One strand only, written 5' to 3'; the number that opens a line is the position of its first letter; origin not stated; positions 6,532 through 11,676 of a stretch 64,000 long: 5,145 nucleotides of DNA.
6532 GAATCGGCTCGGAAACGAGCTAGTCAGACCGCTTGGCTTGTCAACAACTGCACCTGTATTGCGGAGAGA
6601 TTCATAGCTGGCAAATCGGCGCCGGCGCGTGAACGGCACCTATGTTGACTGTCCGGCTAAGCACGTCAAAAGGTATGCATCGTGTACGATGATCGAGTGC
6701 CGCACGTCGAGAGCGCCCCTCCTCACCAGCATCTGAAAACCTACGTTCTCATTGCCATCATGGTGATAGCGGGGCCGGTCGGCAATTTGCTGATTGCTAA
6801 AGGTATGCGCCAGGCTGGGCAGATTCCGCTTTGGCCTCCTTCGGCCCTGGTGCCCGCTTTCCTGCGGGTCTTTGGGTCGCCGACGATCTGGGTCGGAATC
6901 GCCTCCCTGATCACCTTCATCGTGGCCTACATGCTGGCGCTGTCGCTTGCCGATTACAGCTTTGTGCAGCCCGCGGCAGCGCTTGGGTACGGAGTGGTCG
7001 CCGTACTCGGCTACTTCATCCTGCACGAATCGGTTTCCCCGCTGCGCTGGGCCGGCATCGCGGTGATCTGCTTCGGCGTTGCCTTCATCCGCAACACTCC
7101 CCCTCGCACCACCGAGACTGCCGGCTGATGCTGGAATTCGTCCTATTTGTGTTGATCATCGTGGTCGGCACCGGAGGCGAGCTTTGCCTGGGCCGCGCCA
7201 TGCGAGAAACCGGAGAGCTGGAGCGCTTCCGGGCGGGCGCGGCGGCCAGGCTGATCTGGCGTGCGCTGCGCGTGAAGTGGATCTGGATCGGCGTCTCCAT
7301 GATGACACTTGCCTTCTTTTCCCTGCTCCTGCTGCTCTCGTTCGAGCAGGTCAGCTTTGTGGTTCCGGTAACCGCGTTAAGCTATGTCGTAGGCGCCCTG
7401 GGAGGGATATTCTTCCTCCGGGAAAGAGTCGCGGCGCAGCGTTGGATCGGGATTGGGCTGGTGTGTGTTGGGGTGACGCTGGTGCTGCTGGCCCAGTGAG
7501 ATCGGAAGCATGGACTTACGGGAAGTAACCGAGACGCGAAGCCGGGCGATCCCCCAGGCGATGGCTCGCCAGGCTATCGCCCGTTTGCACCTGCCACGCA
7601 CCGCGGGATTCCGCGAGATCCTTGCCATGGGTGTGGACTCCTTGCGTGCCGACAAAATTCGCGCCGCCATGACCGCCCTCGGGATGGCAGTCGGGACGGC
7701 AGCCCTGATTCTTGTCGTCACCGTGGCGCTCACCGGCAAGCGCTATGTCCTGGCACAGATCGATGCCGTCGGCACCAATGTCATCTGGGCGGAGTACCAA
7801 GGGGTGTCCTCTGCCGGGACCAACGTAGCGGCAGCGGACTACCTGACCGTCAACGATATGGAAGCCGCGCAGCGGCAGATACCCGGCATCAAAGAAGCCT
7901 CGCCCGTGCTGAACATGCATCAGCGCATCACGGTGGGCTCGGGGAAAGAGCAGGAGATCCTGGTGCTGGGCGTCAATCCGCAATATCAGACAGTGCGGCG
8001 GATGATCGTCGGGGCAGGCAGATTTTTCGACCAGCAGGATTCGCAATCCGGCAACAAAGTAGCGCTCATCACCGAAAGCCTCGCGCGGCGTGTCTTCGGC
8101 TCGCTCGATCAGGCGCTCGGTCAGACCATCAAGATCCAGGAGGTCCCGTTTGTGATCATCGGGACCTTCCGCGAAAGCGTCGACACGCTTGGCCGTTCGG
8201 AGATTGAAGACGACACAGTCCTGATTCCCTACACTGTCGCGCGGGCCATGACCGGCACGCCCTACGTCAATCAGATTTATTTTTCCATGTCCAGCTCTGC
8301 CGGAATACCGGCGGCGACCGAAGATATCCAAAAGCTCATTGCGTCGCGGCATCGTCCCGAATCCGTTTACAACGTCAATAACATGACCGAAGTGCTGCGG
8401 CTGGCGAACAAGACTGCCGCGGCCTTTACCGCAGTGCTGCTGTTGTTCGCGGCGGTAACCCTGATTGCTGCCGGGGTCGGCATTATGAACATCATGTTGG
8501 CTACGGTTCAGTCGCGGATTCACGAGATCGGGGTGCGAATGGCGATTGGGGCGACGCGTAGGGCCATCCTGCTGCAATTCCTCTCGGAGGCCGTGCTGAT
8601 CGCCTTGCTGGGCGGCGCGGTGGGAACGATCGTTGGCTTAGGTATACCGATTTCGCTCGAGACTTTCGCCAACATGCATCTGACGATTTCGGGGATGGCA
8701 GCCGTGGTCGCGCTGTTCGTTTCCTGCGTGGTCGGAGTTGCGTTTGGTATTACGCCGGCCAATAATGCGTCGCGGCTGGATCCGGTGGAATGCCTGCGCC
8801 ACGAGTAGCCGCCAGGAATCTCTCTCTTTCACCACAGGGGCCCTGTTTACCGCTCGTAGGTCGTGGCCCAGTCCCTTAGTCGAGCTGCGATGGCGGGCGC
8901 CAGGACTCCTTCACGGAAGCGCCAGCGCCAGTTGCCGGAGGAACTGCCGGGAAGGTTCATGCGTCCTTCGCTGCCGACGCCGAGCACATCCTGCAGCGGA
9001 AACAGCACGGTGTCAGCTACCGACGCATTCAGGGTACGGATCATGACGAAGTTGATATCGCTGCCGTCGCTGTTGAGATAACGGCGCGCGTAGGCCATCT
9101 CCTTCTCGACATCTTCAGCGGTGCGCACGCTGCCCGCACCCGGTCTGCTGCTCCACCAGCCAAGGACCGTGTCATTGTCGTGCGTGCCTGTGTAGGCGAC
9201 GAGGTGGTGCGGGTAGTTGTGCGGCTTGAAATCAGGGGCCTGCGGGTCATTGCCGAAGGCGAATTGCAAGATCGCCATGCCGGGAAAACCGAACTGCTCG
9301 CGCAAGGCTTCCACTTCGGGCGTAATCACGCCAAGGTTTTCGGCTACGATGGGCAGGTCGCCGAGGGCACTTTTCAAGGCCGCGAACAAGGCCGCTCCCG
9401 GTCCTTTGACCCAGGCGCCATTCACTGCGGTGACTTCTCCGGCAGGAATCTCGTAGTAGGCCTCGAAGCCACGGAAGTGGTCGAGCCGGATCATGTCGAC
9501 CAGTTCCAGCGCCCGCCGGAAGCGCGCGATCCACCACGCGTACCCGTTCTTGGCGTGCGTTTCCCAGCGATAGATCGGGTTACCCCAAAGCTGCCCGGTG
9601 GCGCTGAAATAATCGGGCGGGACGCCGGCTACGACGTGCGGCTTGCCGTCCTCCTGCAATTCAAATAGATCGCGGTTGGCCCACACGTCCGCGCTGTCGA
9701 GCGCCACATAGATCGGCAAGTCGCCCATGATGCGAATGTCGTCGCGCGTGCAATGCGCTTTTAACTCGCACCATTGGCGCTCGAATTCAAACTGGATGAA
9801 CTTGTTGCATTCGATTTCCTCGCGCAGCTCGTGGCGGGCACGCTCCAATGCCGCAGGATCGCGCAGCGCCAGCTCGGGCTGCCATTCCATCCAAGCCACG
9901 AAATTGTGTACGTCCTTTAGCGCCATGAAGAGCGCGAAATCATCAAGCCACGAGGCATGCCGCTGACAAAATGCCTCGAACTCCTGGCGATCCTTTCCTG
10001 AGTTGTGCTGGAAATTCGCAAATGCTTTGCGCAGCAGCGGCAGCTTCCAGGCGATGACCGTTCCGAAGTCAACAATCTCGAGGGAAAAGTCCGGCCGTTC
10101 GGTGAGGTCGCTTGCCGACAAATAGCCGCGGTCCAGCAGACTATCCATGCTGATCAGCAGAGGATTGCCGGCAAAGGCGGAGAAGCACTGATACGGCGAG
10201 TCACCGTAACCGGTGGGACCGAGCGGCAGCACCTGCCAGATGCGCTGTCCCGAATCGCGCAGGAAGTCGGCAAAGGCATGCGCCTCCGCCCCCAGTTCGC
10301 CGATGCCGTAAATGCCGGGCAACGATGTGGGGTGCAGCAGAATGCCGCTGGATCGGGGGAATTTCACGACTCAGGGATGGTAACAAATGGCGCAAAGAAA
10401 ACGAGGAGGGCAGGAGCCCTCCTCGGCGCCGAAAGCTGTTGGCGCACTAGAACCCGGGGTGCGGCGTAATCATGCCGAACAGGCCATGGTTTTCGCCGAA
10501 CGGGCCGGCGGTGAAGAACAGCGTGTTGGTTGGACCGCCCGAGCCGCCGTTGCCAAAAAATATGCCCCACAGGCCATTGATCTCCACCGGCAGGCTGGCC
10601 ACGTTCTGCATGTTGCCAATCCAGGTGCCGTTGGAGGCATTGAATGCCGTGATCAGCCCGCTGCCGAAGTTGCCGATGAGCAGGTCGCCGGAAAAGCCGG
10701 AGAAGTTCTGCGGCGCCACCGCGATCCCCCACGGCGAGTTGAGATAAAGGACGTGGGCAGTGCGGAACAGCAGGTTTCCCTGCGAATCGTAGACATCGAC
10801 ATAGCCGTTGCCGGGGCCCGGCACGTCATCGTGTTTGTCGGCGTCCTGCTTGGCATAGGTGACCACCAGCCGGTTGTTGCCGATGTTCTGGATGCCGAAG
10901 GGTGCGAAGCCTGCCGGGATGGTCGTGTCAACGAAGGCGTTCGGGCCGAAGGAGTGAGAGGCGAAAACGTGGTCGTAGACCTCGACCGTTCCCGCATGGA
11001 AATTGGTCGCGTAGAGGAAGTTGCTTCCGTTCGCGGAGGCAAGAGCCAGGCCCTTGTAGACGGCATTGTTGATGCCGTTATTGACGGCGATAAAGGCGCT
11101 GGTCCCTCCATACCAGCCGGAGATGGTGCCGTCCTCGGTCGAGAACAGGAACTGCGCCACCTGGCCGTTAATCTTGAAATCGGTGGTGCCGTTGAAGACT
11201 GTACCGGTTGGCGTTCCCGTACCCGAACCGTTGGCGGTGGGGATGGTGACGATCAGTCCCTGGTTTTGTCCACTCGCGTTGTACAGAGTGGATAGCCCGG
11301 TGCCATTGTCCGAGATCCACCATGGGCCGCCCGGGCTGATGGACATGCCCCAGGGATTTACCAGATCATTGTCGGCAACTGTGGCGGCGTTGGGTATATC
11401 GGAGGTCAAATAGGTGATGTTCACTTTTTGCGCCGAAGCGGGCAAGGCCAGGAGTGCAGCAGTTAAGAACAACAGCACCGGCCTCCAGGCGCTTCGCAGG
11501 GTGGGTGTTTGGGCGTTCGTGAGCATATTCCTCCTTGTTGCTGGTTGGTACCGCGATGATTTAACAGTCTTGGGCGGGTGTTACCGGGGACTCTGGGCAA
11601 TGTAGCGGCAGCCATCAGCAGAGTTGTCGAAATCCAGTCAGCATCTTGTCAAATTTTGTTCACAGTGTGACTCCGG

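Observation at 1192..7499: UDP-sulfoquinovose synthase translationally coupled to an ArnT/PMT-like GT-C transferase, an AsnB-type amidotransferase and an ArnE/F-like membrane pair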

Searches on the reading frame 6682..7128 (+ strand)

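Call 3: search_protein_families(library=pfam, proteins=[window:6682-7128:+], max_evalue=0.01)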
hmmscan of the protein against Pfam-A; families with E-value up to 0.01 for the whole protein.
window:6682-7128:+ (148 aa): 1 family
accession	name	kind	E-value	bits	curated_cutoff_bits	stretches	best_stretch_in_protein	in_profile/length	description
PF00892.27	EamA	-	0.00015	22.5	28.2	1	56-136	62-133/135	EamA-like transporter family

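Call 4: search_protein_families(library=ncbifam, proteins=[window:6682-7128:+], max_evalue=0.01)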
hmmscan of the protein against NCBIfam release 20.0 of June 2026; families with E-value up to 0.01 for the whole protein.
window:6682-7128:+ (148 aa): 3 families
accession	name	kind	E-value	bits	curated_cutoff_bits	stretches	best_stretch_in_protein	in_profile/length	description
TIGR03340.1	phn_DUF6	hypoth_equivalog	1.8e-05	24.5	288.15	1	73-140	70-137/281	phosphonate utilization associated putative membrane protein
NF011625.2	PRK15051.1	equivalog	0.00034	20.8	92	1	69-136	38-107/111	4-amino-4-deoxy-L-arabinose-phosphoundecaprenol flippase subunit ArnE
NF051482.1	EbrB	exception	0.0096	16.6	160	0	62-136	29-101/105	SMR family multidrug efflux transporter EbrB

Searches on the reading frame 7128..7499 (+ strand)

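Call 3: search_protein_families(library=pfam, proteins=[window:7128-7499:+], max_evalue=0.01)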
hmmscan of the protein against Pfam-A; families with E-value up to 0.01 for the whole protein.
window:7128-7499:+ (123 aa): 3 families
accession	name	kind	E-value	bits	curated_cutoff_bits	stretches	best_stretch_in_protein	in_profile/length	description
PF00892.27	EamA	-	3e-07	31.2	28.2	1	52-120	66-134/135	EamA-like transporter family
PF10639.15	TMEM234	-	0.00019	21.9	30.1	1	67-119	59-112/113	Putative transmembrane family 234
PF05653.20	Mg_trans_NIPA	-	0.00056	19.6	26.2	1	30-120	33-120/295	Magnesium transporter NIPA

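Call 4: search_protein_families(library=ncbifam, proteins=[window:7128-7499:+], max_evalue=0.01)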
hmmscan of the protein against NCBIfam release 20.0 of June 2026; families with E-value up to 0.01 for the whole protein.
window:7128-7499:+ (123 aa): 2 families
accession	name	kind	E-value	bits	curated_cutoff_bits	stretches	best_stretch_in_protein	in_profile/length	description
NF011625.2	PRK15051.1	equivalog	9.9e-06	25.7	92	1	48-118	34-106/111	4-amino-4-deoxy-L-arabinose-phosphoundecaprenol flippase subunit ArnE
TIGR03340.1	phn_DUF6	hypoth_equivalog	2.3e-05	24.2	288.15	1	52-118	214-280/281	phosphonate utilization associated putative membrane protein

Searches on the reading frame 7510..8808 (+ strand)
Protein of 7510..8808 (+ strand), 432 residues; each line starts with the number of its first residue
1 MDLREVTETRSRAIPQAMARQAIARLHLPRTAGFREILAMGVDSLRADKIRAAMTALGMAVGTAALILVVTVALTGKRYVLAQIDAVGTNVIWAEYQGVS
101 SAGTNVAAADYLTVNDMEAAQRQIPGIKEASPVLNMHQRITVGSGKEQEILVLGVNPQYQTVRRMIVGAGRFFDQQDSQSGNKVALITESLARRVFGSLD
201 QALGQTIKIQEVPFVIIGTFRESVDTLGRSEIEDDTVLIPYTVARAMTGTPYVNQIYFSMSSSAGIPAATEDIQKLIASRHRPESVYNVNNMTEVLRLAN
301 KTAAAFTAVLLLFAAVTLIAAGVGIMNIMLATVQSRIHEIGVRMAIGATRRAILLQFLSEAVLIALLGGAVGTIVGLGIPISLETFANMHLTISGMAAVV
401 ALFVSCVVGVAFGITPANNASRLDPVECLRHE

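Call 3: search_protein_families(library=pfam, proteins=[window:7510-8808:+], max_evalue=0.01)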
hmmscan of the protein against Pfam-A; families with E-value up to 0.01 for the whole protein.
window:7510-8808:+ (432 aa): 2 families
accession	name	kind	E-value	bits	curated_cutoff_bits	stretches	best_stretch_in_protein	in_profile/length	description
PF12704.14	MacB_PCD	-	1.1e-35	124.3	27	1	53-275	2-206/207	MacB-like periplasmic core domain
PF02687.27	FtsX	-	7.2e-16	58.8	25.5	1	312-425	2-120/120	FtsX-like permease C-terminal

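Call 4: search_protein_families(library=ncbifam, proteins=[window:7510-8808:+], max_evalue=0.01)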
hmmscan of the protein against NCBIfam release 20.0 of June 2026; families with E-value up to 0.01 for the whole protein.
window:7510-8808:+ (432 aa): 9 families
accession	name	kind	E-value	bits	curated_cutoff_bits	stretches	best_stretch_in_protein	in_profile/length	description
NF007826.0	PRK10535.1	equivalog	4.8e-67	226.7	966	1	30-432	250-648/648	macrolide ABC transporter ATP-binding protein/permease MacB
TIGR03434.1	ADOP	subfamily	4.5e-41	140.8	622.3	1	66-432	428-803/803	ADOP family duplicated permease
TIGR02212.1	lolCE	equivalog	4.3e-10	39.1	362.45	1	52-431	24-410/411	lipoprotein-releasing ABC transporter permease subunit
NF038346.1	FtsX_actino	exception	2.2e-06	27.3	250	1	282-410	155-289/308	permease-like cell division protein FtsX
NF038347.1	FtsX_Gpos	exception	1.8e-05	24.3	225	1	284-375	152-236/296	permease-like cell division protein FtsX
TIGR00439.2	FtsX_Gneg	equivalog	9.6e-05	21.7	255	1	289-380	156-240/292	permease-like cell division protein FtsX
NF041854.1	ABC_perm_YbbP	equivalog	0.00049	18.1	999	1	191-430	128-369/806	putative ABC transporter permease subunit YbbP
TIGR02213.1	lolE_release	exception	0.0043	16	540.35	0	52-177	24-134/411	lipoprotein-releasing ABC transporter permease subunit LolE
TIGR01185.1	devC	equivalog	0.0058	15.7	290.35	0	301-407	252-358/380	ABC transporter permease DevC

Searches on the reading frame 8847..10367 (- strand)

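Call 3: search_protein_families(library=pfam, proteins=[window:8847-10367:-], max_evalue=0.01)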
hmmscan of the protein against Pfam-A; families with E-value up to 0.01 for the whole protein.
window:8847-10367:- (506 aa): 1 family
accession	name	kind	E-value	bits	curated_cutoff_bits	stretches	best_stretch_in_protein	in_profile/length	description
PF02446.23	Glyco_hydro_77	-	4.4e-181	603.2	25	1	11-487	1-462/465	4-alpha-glucanotransferase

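Call 4: search_protein_families(library=ncbifam, proteins=[window:8847-10367:-], max_evalue=0.01)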
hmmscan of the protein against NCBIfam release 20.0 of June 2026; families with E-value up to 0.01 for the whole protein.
window:8847-10367:- (506 aa): 9 families
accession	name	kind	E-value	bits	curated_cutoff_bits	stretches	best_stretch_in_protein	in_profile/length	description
NF011080.0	PRK14508.1-3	subfamily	1.1e-217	723.6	477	1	1-506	1-495/496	4-alpha-glucanotransferase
NF011078.0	PRK14508.1-1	subfamily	7.9e-167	556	776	1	5-506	4-496/503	4-alpha-glucanotransferase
NF011079.0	PRK14508.1-2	subfamily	2.5e-163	544.3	555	1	4-486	9-482/506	4-alpha-glucanotransferase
NF011083.0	PRK14510.1-2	equivalog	1.2e-162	543.1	1322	1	4-506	678-1184/1186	bifunctional glycogen debranching protein GlgX/4-alpha-glucanotransferase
TIGR00217.1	malQ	equivalog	3.4e-119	399.3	205.65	1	5-489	42-570/587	4-alpha-glucanotransferase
NF011081.0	PRK14508.1-4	equivalog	4.7e-92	309.1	556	1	20-488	40-508/529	4-alpha-glucanotransferase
NF008274.0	PRK11052.1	equivalog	3e-33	115.3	806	1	97-407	248-560/695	4-alpha-glucanotransferase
NF011077.0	PRK14507.1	equivalog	4.7e-32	110.4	2148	1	96-406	276-590/1693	malto-oligosyltrehalose synthase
NF011082.0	PRK14510.1-1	equivalog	6.8e-24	83.3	2511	1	97-408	977-1286/1410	bifunctional glycogen debranching protein GlgX/4-alpha-glucanotransferase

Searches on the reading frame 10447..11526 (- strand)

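Call 3: search_protein_families(library=pfam, proteins=[window:10447-11526:-], max_evalue=0.01)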
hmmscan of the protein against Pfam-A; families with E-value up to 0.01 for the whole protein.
window:10447-11526:- (359 aa): 0 families

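Call 4: search_protein_families(library=ncbifam, proteins=[window:10447-11526:-], max_evalue=0.01)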
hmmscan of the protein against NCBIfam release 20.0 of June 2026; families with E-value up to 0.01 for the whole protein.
window:10447-11526:- (359 aa): 1 family
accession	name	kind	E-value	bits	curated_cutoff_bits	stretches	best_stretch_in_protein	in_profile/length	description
TIGR03118.1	PEPCTERM_chp_1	hypoth_equivalog_domain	1.1e-96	323.7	79.95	1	41-354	8-335/336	TIGR03118 family protein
